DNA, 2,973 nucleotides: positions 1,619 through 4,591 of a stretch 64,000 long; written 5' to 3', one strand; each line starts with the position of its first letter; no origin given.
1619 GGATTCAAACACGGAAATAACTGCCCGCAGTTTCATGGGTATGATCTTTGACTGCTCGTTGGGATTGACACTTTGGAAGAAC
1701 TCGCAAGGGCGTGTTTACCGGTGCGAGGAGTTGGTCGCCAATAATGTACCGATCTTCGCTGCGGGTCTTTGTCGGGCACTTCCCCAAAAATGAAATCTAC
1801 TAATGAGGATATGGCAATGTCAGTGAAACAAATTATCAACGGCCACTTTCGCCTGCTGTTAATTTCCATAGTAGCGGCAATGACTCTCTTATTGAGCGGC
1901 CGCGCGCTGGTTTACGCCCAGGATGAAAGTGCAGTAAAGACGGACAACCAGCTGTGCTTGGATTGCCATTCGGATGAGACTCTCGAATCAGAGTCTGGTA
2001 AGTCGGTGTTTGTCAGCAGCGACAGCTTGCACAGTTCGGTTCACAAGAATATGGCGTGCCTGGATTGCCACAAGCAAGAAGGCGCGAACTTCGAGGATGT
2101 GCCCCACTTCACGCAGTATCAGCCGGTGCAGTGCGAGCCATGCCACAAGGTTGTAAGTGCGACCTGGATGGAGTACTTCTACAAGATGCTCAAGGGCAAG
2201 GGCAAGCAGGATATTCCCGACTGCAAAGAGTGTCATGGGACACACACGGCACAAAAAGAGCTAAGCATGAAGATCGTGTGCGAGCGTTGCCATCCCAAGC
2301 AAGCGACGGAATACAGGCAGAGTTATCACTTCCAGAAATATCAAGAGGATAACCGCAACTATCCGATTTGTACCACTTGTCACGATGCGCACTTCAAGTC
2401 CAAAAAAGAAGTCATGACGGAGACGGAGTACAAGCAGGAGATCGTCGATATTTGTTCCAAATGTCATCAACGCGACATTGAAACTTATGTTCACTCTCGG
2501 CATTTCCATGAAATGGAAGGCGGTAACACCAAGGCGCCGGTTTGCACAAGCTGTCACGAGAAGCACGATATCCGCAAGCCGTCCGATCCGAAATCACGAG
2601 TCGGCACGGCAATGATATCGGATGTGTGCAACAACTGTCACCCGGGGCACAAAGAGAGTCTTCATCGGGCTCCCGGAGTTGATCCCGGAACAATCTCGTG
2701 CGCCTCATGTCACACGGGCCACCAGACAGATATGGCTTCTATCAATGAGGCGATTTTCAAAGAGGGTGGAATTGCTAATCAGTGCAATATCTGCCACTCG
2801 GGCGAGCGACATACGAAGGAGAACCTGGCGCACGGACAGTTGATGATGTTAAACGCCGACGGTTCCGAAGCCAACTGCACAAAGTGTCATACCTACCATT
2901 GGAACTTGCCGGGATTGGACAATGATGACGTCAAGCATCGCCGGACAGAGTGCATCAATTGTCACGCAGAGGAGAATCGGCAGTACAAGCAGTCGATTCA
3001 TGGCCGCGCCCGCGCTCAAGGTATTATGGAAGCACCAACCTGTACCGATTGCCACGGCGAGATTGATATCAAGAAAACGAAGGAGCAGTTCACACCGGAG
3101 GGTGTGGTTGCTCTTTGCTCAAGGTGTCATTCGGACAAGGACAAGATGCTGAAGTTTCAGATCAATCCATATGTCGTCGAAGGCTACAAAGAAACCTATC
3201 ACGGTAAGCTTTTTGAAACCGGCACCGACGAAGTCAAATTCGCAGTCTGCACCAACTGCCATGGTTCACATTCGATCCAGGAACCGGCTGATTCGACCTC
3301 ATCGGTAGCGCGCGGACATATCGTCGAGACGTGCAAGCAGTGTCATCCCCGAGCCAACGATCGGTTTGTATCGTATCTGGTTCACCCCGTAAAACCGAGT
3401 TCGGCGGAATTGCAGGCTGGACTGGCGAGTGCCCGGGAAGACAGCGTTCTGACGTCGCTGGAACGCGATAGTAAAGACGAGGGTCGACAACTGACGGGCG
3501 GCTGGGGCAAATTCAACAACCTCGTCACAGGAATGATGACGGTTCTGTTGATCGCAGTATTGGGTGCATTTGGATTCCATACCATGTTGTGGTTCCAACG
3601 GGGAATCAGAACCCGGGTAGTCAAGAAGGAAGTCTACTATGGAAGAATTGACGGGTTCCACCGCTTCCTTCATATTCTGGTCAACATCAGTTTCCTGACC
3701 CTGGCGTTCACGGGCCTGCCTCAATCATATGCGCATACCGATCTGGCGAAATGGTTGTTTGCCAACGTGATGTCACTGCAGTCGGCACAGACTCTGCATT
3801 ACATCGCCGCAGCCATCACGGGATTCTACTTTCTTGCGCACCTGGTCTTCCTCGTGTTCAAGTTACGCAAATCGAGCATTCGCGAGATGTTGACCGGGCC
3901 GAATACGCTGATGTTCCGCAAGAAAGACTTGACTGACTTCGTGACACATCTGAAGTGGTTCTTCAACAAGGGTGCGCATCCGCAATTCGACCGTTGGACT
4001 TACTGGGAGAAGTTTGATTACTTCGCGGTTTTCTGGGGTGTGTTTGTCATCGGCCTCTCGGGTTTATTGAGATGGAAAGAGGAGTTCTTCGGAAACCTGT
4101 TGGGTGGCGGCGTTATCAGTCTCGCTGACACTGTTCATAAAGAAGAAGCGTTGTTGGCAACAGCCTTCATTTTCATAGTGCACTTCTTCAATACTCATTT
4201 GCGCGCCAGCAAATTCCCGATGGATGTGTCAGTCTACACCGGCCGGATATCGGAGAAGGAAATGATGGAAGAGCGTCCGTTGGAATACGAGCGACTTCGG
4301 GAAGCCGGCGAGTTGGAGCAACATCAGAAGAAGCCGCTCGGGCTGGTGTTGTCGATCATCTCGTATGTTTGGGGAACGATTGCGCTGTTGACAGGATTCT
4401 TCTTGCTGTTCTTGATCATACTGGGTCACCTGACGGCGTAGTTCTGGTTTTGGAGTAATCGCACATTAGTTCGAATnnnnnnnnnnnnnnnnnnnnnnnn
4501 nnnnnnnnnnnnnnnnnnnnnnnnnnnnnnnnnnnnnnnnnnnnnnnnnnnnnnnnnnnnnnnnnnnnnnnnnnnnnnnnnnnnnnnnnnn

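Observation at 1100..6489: TetR-controlled tandem of two CbcL-like multiheme cytochrome c / cytochrome b fusion proteins (17 and 11 hemes)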

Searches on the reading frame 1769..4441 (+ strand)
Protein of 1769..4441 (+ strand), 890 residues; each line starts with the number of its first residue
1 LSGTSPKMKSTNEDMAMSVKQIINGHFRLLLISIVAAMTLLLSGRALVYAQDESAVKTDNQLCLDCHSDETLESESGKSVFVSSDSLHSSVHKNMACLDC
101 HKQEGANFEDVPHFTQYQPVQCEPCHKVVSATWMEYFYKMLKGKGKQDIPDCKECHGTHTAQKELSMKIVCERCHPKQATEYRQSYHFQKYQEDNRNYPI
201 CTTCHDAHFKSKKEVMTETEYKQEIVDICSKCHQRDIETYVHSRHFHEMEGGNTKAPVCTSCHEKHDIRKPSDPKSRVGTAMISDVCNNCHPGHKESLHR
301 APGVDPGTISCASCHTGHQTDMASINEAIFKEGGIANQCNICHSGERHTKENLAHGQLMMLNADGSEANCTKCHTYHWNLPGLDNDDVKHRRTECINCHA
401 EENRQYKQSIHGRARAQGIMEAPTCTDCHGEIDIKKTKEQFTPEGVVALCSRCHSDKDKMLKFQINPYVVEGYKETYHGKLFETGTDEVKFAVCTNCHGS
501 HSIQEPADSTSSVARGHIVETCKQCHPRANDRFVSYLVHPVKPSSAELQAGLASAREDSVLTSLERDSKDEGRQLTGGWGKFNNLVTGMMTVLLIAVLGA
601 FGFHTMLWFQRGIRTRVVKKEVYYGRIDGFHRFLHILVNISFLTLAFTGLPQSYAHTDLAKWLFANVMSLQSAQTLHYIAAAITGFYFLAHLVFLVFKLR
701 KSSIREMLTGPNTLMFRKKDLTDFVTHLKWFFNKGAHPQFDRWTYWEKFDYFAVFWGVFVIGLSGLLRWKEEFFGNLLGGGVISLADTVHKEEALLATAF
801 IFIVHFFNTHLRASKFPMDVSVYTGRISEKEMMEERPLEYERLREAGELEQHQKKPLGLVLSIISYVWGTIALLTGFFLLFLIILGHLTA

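Call 4: search_protein_families(library=pfam, proteins=[window:1769-4441:+], max_evalue=0.01)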
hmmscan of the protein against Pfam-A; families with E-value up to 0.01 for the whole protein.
window:1769-4441:+ (890 aa): 7 families
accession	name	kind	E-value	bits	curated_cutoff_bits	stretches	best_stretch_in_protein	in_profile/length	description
PF09699.15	Paired_CXXCH_1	-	2.3e-19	69.2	20.6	2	201-236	9-39/41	Doubled CXXCH motif (Paired_CXXCH_1)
PF14522.11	Cytochrome_C7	-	2.2e-18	66.3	24.8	2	53-127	6-67/67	Cytochrome c7 and related cytochrome c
PF14537.11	Cytochrom_c3_2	-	6.9e-15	55.7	25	2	92-175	2-78/79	Cytochrome c3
PF02085.21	Cytochrom_CIII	-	9.8e-07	29.5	22.9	0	57-126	43-101/101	Class III cytochrome C family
PF01292.26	Ni_hydr_CYTB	-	1.3e-06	28.8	30.1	1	627-805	2-158/179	Prokaryotic cytochrome b561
PF22678.1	Cytochrom_c_NrfB-like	-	0.00013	22.8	27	1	63-155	1-89/89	Cytochrome c-type protein NrfB-like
PF23733.2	GRXCR1-2_C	-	0.0071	16.7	26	1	488-525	6-35/47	GRXCR1/2, C-terminal domain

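Call 5: search_protein_families(library=ncbifam, proteins=[window:1769-4441:+], max_evalue=0.01)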
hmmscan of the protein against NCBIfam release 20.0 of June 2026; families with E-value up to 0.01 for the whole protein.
window:1769-4441:+ (890 aa): 8 families
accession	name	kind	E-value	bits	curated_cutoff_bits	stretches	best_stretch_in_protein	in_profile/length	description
TIGR03508.1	decahem_SO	subfamily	2.2e-24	86.3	192.2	3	170-347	4-178/258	DmsE family decaheme c-type cytochrome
NF041028.1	decahem_GSU2203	exception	1.4e-13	50.7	325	3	168-319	101-233/317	GSU2203 family decaheme c-type cytochrome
NF008659.0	PRK11659.1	equivalog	1.6e-11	44.2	184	2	61-165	76-176/188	cytochrome c nitrite reductase pentaheme subunit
TIGR03146.1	cyt_nit_nrfB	equivalog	3.5e-07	30.6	166.6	0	385-527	4-142/145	cytochrome c nitrite reductase pentaheme subunit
TIGR01583.1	formate-DH-gamm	equivalog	3.2e-06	27.3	115.85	1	630-809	8-169/204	formate dehydrogenase subunit gamma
TIGR01905.1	paired_CXXCH_1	subfamily_domain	0.00079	19.3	25.2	1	201-235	9-38/41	doubled CXXCH domain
NF045713.1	CxxCH_16_HmcA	equivalog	0.0039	15.8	400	0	55-136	193-262/541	sulfate respiration complex hexadecaheme cytochrome HmcA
TIGR03153.1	cytochr_NrfH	equivalog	0.0092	16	134.2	0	35-104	3-62/138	cytochrome c nitrite reductase small subunit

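Call 10: find_homologous_proteins(query=window:1790-4441:+)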
Query window:1790-4441:+ (883 aa): 983 proteins with E <= 0.001 among 3600 candidates; the best 120 are listed.
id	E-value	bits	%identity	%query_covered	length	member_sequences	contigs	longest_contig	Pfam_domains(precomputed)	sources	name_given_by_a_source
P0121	0.0e+0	1985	94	99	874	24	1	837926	PF09699.16,PF14537.12,PF02085.22,PF14522.12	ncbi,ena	-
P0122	0.0e+0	1767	84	98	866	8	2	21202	PF09699.16,PF14537.12,PF22678.2,PF01292.27,PF02085.22,PF14522.12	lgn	-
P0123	0.0e+0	1645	79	97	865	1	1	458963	PF09699.16,PF14537.12,PF14522.12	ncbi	-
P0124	0.0e+0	1634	77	98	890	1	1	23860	PF09699.16,PF14537.12,PF22678.2,PF01292.27,PF02085.22,PF14522.12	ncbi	-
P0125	0.0e+0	1590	74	98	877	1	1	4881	PF09699.16,PF14537.12,PF22678.2,PF01292.27,PF02085.22,PF14522.12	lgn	-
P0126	0.0e+0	1587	77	95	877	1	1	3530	PF09699.16,PF14537.12,PF22678.2,PF02085.22,PF14522.12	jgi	jgi:predicted CXXCH cytochrome family protein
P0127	0.0e+0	1573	76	94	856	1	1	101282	PF09699.16,PF14537.12,PF01292.27,PF02085.22,PF14522.12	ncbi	-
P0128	0.0e+0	1563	74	97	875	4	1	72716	PF09699.16,PF14537.12,PF02085.22,PF14522.12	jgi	jgi:predicted CXXCH cytochrome family protein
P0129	0.0e+0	1560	76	94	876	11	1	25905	PF09699.16,PF14537.12,PF01292.27,PF02085.22,PF14522.12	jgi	jgi:predicted CXXCH cytochrome family protein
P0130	0.0e+0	1551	75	94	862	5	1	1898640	PF09699.16,PF14537.12,PF02085.22,PF14522.12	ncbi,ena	-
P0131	0.0e+0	1507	77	90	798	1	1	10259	PF09699.16,PF14537.12,PF14522.12,PF22113.2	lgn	-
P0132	0.0e+0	1471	69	98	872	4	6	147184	PF09699.16,PF14537.12,PF01292.27,PF02085.22,PF14522.12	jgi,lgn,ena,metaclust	metaclust:\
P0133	0.0e+0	1437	67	98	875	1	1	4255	PF09699.16,PF14537.12,PF01292.27,PF02085.22,PF14522.12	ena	-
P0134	0.0e+0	1437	70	95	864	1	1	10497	PF09699.16,PF14537.12,PF01292.27,PF14522.12,PF22113.2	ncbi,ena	-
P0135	0.0e+0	1432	67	98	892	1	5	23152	PF09699.16,PF14537.12,PF02085.22,PF14522.12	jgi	jgi:predicted CXXCH cytochrome family protein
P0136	0.0e+0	1426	67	99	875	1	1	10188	PF09699.16,PF14537.12,PF01292.27,PF02085.22,PF14522.12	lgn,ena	-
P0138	0.0e+0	1420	68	95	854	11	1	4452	PF09699.16,PF14537.12,PF01292.27,PF02085.22,PF14522.12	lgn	-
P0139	0.0e+0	1417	67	98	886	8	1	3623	PF09699.16,PF14537.12,PF01292.27,PF02085.22,PF14522.12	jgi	-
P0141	0.0e+0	1411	69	94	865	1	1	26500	PF09699.16,PF14537.12,PF01292.27,PF02085.22,PF14522.12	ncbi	-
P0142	0.0e+0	1411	67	98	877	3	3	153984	PF09699.16,PF14537.12,PF01292.27,PF02085.22,PF14522.12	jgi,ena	-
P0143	0.0e+0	1411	68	98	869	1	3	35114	PF09699.16,PF14537.12,PF22678.2,PF01292.27,PF02085.22,PF14522.12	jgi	-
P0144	0.0e+0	1401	66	99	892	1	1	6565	PF09699.16,PF14537.12,PF01292.27,PF02085.22,PF14522.12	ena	-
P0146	0.0e+0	1396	68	94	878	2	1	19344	PF09699.16,PF14537.12,PF01292.27,PF14522.12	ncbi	-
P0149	0.0e+0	1381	66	97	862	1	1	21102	PF09699.16,PF14537.12,PF22678.2,PF01292.27,PF02085.22,PF14522.12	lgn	-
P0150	0.0e+0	1381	66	96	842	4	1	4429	PF09699.16,PF14537.12,PF01292.27,PF02085.22,PF14522.12,PF22113.2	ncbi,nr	ncbi:cytochrome c3 family protein [bacterium]|nr:cytochrome c3 family protein [bacterium]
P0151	0.0e+0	1376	66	98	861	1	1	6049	PF09699.16,PF14537.12,PF22678.2,PF01292.27,PF02085.22,PF14522.12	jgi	jgi:predicted CXXCH cytochrome family protein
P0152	0.0e+0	1370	66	95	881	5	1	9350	PF09699.16,PF14537.12,PF01292.27,PF14522.12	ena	-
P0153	0.0e+0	1370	66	98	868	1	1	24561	PF09699.16,PF14537.12,PF01292.27,PF14522.12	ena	-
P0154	0.0e+0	1352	67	92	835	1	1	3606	PF09699.16,PF14537.12,PF22678.2,PF01292.27,PF02085.22,PF14522.12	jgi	jgi:predicted CXXCH cytochrome family protein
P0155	0.0e+0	1338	66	92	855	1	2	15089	PF09699.16,PF14537.12,PF01292.27,PF02085.22,PF14522.12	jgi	-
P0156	0.0e+0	1336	64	98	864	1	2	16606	PF09699.16,PF14537.12,PF01292.27,PF02085.22,PF14522.12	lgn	-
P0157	0.0e+0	1332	67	94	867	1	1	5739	PF09699.16,PF14537.12,PF01292.27,PF02085.22,PF14522.12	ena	-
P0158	0.0e+0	1327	65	94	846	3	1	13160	PF09699.16,PF14537.12,PF01292.27,PF02085.22,PF14522.12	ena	-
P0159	0.0e+0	1327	65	94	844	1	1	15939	PF09699.16,PF14537.12,PF01292.27,PF14522.12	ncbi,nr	ncbi:MAG: hypothetical protein GF307_03935 [candidate division Zixibacteria bacterium]|nr:hypothetic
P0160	0.0e+0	1323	62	96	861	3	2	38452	PF09699.16,PF14537.12,PF13435.12,PF01292.27,PF14522.12,PF22113.2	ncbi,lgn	-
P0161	0.0e+0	1317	64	94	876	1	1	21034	PF09699.16,PF14537.12,PF01292.27,PF14522.12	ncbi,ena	-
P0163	0.0e+0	1302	61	100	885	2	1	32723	PF09699.16,PF14537.12,PF01292.27,PF14522.12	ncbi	-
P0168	0.0e+0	1173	72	76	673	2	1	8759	PF09699.16,PF14537.12,PF01292.27,PF14522.12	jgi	jgi:cytochrome b subunit of formate dehydrogenase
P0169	0.0e+0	1112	57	94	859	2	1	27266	PF09699.16,PF14537.12,PF01292.27,PF14522.12,PF22113.2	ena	-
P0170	0.0e+0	1071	78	64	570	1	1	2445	PF14537.12,PF01292.27,PF14522.12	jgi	jgi:cytochrome b subunit of formate dehydrogenase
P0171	0.0e+0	1069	55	92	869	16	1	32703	PF09699.16,PF14537.12,PF01292.27,PF14522.12,PF22113.2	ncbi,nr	ncbi:cytochrome c3 family protein [bacterium]|nr:cytochrome c3 family protein [bacterium]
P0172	0.0e+0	1062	54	92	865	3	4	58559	PF09699.16,PF14537.12,PF01292.27,PF14522.12,PF22113.2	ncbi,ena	-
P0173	0.0e+0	1058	54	96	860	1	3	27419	PF09699.16,PF14537.12,PF01292.27,PF14522.12,PF22113.2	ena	-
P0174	0.0e+0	1044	53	93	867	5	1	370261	PF09699.16,PF14537.12,PF01292.27,PF14522.12,PF22113.2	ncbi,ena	-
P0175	0.0e+0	1036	54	94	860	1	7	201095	PF09699.16,PF14537.12,PF01292.27,PF14522.12,PF22113.2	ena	-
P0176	5.2e-284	963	69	66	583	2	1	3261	PF09699.16,PF14537.12,PF01292.27,PF14522.12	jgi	jgi:thiosulfate reductase cytochrome b subunit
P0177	5.8e-284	963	71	62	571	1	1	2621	PF14537.12,PF01292.27,PF14522.12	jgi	jgi:cytochrome b subunit of formate dehydrogenase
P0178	2.2e-267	908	68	64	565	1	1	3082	PF14537.12,PF01292.27,PF14522.12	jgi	jgi:cytochrome b subunit of formate dehydrogenase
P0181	4.0e-189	649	40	94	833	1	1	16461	PF09699.16,PF14537.12,PF02085.22,PF14522.12,PF22113.2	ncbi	-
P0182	3.7e-188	646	38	97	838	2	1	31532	PF09699.16,PF14537.12,PF01292.27,PF02085.22,PF14522.12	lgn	-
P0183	3.4e-171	590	37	96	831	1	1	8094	PF09699.16,PF14537.12,PF22678.2,PF01292.27,PF02085.22,PF14522.12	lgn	-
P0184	2.0e-170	587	38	94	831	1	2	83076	PF09699.16,PF14537.12,PF22678.2,PF01292.27,PF02085.22,PF14522.12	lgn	-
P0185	3.1e-168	580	38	95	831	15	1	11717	PF09699.16,PF14537.12,PF22678.2,PF01292.27,PF02085.22,PF14522.12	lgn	-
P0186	1.9e-163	564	37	96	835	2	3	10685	PF09699.16,PF14537.12,PF22678.2,PF01292.27,PF02085.22,PF14522.12,PF22113.2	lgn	-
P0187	8.2e-159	549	36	95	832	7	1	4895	PF09699.16,PF14537.12,PF01292.27,PF02085.22,PF14522.12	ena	-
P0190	1.2e-131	459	30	94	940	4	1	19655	PF09699.16,PF14537.12,PF22678.2,PF01292.27,PF14522.12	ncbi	-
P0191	1.0e-130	456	30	90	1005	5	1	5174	PF09699.16,PF14537.12,PF01292.27,PF02085.22,PF14522.12,PF22113.2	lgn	-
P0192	7.4e-130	453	30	94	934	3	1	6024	PF09699.16,PF14537.12,PF01292.27,PF02085.22,PF14522.12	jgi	jgi:predicted CXXCH cytochrome family protein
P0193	1.1e-128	449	30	94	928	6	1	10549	PF09699.16,PF14537.12,PF01292.27,PF14522.12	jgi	-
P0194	2.8e-128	448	30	92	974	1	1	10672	PF09699.16,PF14537.12,PF01292.27,PF02085.22,PF14522.12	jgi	-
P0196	1.4e-127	445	31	95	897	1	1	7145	PF09699.16,PF14537.12,PF01292.27,PF02085.22,PF14522.12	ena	-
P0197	2.3e-127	445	30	94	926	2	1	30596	PF09699.16,PF14537.12,PF01292.27,PF14522.12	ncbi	ncbi:MAG: cytochrome c3 family protein [Candidatus Glassbacteria bacterium]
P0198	8.4e-127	443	29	83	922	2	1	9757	PF09699.16,PF14537.12,PF01292.27,PF03264.20,PF14522.12,PF22113.2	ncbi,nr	ncbi:MAG: hypothetical protein GXO75_01510 [Calditrichaeota bacterium]|nr:hypothetical protein [Cald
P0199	2.6e-126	441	30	97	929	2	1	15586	PF09699.16,PF14537.12,PF01292.27,PF02085.22,PF14522.12,PF22113.2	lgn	-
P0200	2.7e-126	441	30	96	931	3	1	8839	PF09699.16,PF14537.12,PF01292.27,PF00684.26,PF14522.12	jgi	-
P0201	2.9e-126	441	28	93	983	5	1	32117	PF09699.16,PF14537.12,PF22678.2,PF01292.27,PF02085.22,PF14522.12,PF22113.2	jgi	jgi:cytochrome b subunit of formate dehydrogenase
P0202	6.4e-126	440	30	95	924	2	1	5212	PF09699.16,PF14537.12,PF01292.27,PF14522.12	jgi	jgi:predicted CXXCH cytochrome family protein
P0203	7.8e-126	439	31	96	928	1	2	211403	PF09699.16,PF14537.12,PF01292.27,PF14522.12,PF22113.2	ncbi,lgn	-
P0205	9.6e-126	439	31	95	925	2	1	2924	PF09699.16,PF14537.12,PF01292.27,PF03264.20,PF02085.22,PF14522.12,PF22113.2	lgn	-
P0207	2.3e-125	438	29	94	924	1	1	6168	PF09699.16,PF14537.12,PF01292.27,PF14522.12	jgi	-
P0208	3.2e-125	437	30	97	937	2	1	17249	PF09699.16,PF14537.12,PF01292.27,PF02085.22,PF14522.12,PF22113.2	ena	-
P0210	5.1e-125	437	31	87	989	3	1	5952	PF09699.16,PF14537.12,PF01292.27,PF02085.22,PF14522.12,PF22113.2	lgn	-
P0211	9.6e-125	436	28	95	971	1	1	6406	PF09699.16,PF14537.12,PF22678.2,PF01292.27,PF14522.12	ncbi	ncbi:MAG: cytochrome b/b6 domain-containing protein, partial [Planctomycetota bacterium]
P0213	1.3e-124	435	30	96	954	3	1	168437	PF09699.16,PF14537.12,PF01292.27,PF02085.22,PF14522.12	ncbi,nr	ncbi:MAG: cytochrome c3 family protein [Candidatus Hydrogenedentes bacterium]|nr:cytochrome c3 famil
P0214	1.3e-124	435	30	94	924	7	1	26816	PF09699.16,PF14537.12,PF22678.2,PF01292.27,PF14522.12,PF22113.2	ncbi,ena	-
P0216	5.5e-124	433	29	98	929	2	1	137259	PF09699.16,PF14537.12,PF01292.27,PF14522.12,PF22113.2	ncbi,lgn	-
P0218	1.1e-123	432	31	94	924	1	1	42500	PF09699.16,PF14537.12,PF01292.27,PF14522.12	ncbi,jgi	-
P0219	1.1e-123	432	30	96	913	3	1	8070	PF09699.16,PF14537.12,PF22678.2,PF01292.27,PF03264.20,PF02085.22,PF14522.12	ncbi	ncbi:MAG: hypothetical protein ABSG15_06525 [FCB group bacterium]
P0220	1.9e-123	432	31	93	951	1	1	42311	PF09699.16,PF14537.12,PF22678.2,PF01292.27,PF14522.12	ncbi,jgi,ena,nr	ncbi:MAG: cytochrome c3 family protein [Candidatus Krumholzibacteria bacterium]|nr:cytochrome c3 fam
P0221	1.9e-123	432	30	90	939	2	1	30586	PF09699.16,PF14537.12,PF22678.2,PF01292.27,PF02085.22,PF14522.12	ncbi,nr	ncbi:hypothetical protein GWO43_11420 [candidate division KSB1 bacterium]|nr:hypothetical protein [c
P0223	2.3e-123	431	30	93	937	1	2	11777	PF09699.16,PF14537.12,PF01292.27,PF14522.12,PF22113.2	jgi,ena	-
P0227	7.2e-123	430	29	94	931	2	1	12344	PF09699.16,PF14537.12,PF01292.27,PF03264.20,PF14522.12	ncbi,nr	ncbi:MAG TPA: hypothetical protein VMS93_12765 [Candidatus Saccharimonadales bacterium]|nr:hypotheti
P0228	8.2e-123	429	31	97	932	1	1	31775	PF09699.16,PF14537.12,PF01292.27,PF02085.22,PF14522.12,PF22113.2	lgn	-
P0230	1.1e-122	429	33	90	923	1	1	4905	PF09699.16,PF14537.12,PF01292.27,PF14522.12,PF22113.2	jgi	-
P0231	1.1e-122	429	29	96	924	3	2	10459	PF09699.16,PF14537.12,PF01292.27,PF14522.12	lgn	-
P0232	1.2e-122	429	29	93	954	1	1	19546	PF09699.16,PF14537.12,PF01292.27,PF02085.22,PF14522.12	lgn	-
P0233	1.3e-122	429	29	99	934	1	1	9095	PF09699.16,PF14537.12,PF22678.2,PF01292.27,PF14522.12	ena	-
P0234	1.6e-122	429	30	94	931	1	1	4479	PF09699.16,PF14537.12,PF01292.27,PF03264.20,PF14522.12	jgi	jgi:predicted CXXCH cytochrome family protein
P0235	1.8e-122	428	28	97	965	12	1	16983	PF09699.16,PF14537.12,PF01292.27,PF14522.12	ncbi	ncbi:MAG: cytochrome c3 family protein [Thermoanaerobaculia bacterium]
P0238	5.0e-122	427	31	92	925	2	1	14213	PF09699.16,PF14537.12,PF01292.27,PF03264.20,PF00684.26,PF14522.12,PF22113.2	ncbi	-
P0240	6.1e-122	427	29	96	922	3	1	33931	PF09699.16,PF14537.12,PF01292.27,PF14522.12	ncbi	-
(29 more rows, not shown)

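Call 19: find_encoding_contigs(protein=P0121, flank=10000, max_places=3)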
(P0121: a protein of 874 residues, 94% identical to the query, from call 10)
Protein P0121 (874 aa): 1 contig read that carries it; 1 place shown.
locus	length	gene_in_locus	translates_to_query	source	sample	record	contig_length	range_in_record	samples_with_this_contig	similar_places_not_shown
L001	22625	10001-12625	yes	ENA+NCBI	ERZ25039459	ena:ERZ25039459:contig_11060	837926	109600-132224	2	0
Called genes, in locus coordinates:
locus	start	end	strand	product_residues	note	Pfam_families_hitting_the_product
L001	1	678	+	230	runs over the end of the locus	PF10502:Peptidase_S26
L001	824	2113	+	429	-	PF01595:CNNM, PF00571:CBS (faint), PF03471:CorC_HlyC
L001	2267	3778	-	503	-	PF03264:Cytochrom_NNT, PF14522:Cytochrome_C7 (faint), PF14537:Cytochrom_c3_2 (faint)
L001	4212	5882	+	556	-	PF05496:RuvB_N (faint), PF13177:DNA_pol3_delta2, PF00004:AAA, PF07728:AAA_5 (faint), PF13401:AAA_22 (weak), PF22608:DNAX_ATPase_lid, PF12169:DNA_pol3_gamma3, PF20964:DnaX_C (weak)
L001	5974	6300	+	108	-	PF02575:YbaB_DNA_bd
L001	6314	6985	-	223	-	PF04263:TPK_catalytic, PF04265:TPK_B1_binding (weak)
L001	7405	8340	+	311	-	PF00291:PALP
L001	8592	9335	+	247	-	PF13847:Methyltransf_31 (weak), PF02390:Methyltransf_4, PF13649:Methyltransf_25 (faint)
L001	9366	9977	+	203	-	PF00440:TetR_N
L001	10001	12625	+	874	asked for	PF02085:Cytochrom_CIII (faint), PF09699:Paired_CXXCH_1 (faint), PF14522:Cytochrome_C7 (faint), PF14537:Cytochrom_c3_2 (faint)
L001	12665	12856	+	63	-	-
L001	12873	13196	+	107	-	PF14522:Cytochrome_C7, PF14537:Cytochrom_c3_2 (weak)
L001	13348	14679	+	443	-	PF09699:Paired_CXXCH_1 (faint), PF14522:Cytochrome_C7 (faint), PF14537:Cytochrom_c3_2 (faint), PF22113:Mtrc-MtrF_II-IV_dom (faint), PF01292:Ni_hydr_CYTB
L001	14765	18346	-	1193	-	-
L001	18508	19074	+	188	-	PF13527:Acetyltransf_9 (weak), PF00583:Acetyltransf_1, PF13673:Acetyltransf_10, PF13508:Acetyltransf_7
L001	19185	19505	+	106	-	PF01022:HTH_5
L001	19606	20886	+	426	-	PF03773:ArsP_1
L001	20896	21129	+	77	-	PF13192:Thioredoxin_3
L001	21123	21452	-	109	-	-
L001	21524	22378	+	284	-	PF13386:DsbD_2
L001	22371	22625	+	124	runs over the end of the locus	PF12840:HTH_20 (weak), PF01022:HTH_5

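Call 20: find_encoding_contigs(protein=P0130, flank=10000, max_places=3)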
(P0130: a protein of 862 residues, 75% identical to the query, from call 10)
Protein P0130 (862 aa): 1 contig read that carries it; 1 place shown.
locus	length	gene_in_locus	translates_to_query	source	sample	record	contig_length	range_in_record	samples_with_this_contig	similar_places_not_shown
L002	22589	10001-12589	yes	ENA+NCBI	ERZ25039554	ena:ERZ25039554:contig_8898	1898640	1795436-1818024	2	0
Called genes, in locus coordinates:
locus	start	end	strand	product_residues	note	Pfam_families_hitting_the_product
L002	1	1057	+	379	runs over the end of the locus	PF04055:Radical_SAM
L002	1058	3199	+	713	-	-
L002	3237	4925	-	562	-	PF12801:Fer4_5, PF13183:Fer4_8 (faint), PF13484:Fer4_16 (faint), PF00037:Fer4 (weak), PF12838:Fer4_7 (weak), PF00037:Fer4 (weak), PF12797:Fer4_2 (weak), PF12837:Fer4_6 (weak), +4 more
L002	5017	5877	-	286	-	PF04015:DUF362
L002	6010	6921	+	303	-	PF20244:DUF6599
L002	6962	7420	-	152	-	PF13636:Methyltranf_PUA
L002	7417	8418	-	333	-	PF17125:Methyltr_RsmF_N, PF01728:FtsJ (faint), PF01189:Methyltr_RsmB-F, PF13847:Methyltransf_31 (weak)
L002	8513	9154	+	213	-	PF02390:Methyltransf_4, PF13847:Methyltransf_31 (weak), PF13649:Methyltransf_25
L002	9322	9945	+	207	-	PF00440:TetR_N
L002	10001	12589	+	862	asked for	PF02085:Cytochrom_CIII (faint), PF14522:Cytochrome_C7 (faint), PF14537:Cytochrom_c3_2 (faint), PF09699:Paired_CXXCH_1 (weak)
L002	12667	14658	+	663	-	PF03264:Cytochrom_NNT (faint), PF02085:Cytochrom_CIII (faint), PF09699:Paired_CXXCH_1 (faint), PF14522:Cytochrome_C7 (faint), PF14537:Cytochrom_c3_2 (faint), PF01292:Ni_hydr_CYTB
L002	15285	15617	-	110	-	PF12779:WXXGXW (faint)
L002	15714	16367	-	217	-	PF13441:Gly-zipper_YMGG (faint)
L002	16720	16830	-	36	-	-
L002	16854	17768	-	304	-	PF00482:T2SSF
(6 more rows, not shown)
